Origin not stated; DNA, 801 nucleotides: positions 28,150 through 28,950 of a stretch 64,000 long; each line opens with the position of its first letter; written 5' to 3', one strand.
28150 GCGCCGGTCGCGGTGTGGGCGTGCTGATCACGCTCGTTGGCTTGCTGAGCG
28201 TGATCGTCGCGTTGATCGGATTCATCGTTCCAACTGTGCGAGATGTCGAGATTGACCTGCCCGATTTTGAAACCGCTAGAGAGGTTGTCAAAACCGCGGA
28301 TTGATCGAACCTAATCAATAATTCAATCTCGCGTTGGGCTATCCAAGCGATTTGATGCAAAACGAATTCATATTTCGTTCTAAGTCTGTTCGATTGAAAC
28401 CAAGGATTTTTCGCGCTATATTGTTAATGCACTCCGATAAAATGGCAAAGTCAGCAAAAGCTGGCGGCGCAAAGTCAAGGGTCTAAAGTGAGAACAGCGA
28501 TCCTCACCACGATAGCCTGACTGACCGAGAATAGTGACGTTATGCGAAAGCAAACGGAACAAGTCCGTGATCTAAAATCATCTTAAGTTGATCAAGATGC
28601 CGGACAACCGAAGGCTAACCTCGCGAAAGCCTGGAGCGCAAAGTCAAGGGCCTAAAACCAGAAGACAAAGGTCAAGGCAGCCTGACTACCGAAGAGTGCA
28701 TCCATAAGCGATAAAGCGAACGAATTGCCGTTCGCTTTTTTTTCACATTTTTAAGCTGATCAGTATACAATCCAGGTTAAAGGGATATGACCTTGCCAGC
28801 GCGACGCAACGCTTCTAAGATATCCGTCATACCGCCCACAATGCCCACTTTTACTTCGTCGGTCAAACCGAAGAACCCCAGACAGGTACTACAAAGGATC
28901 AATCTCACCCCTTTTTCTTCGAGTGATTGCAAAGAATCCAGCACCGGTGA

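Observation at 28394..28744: Orphan tandem (possibly triple) c-di-GMP-I riboswitch array with its own promoter and terminator, aimed antisense into a convergent gene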

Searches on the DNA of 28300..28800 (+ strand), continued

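Call 40: search_with_rna_model(model_id=R1, sources=[L207, L208, L209], max_evalue=1)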
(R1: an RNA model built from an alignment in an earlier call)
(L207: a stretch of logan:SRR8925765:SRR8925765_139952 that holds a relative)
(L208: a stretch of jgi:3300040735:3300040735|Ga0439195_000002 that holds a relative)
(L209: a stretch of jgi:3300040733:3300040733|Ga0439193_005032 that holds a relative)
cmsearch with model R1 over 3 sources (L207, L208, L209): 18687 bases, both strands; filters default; matches with E-value up to 1: 4.
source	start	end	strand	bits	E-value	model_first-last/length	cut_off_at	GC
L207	4495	4582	+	104.5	3.9e-21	1-88/88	no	0.55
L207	4664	4747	+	93.6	8.4e-19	1-88/88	no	0.54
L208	455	501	+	12.1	0.26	1-88/88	no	0.7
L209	455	501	+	12.1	0.26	1-88/88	no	0.7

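Call 47: search_with_rna_model(model_id=R1, sources=[L210, L211, L212, L213, L214], max_evalue=1)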
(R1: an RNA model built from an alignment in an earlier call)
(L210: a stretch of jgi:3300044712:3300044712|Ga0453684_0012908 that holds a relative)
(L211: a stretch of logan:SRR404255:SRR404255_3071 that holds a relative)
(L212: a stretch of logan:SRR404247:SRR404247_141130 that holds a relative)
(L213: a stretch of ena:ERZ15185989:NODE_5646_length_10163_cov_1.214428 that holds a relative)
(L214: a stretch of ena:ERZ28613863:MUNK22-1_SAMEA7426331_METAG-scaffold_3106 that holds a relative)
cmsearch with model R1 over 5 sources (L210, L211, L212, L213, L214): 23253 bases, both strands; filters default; matches with E-value up to 1: 2.
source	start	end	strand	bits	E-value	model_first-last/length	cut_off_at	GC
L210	2143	2230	+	93.2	1.3e-18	1-88/88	no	0.53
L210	2312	2395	+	88.4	1.4e-17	1-88/88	no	0.52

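Call 59: search_with_rna_model(model_id=R1, source=L087, start=5640, end=5765, max_evalue=1, filters=off)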
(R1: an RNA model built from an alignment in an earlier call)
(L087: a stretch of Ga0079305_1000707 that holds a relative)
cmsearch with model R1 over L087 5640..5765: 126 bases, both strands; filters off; matches with E-value up to 1: 1.
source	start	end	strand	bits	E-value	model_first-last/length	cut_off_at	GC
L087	5653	5745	+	0.6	0.51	1-88/88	no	0.65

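Call 64: search_with_rna_model(model_id=R1, sources=[L215, L216, L217], max_evalue=1)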
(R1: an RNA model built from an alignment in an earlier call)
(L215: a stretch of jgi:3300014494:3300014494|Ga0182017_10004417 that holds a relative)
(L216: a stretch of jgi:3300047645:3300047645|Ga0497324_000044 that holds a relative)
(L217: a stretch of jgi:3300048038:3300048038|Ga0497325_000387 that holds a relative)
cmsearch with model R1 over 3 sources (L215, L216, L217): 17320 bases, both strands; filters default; matches with E-value up to 1: 0.
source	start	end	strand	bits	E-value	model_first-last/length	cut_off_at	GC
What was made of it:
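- Tried and rejected: None has an array (calls 40, 47, 64).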
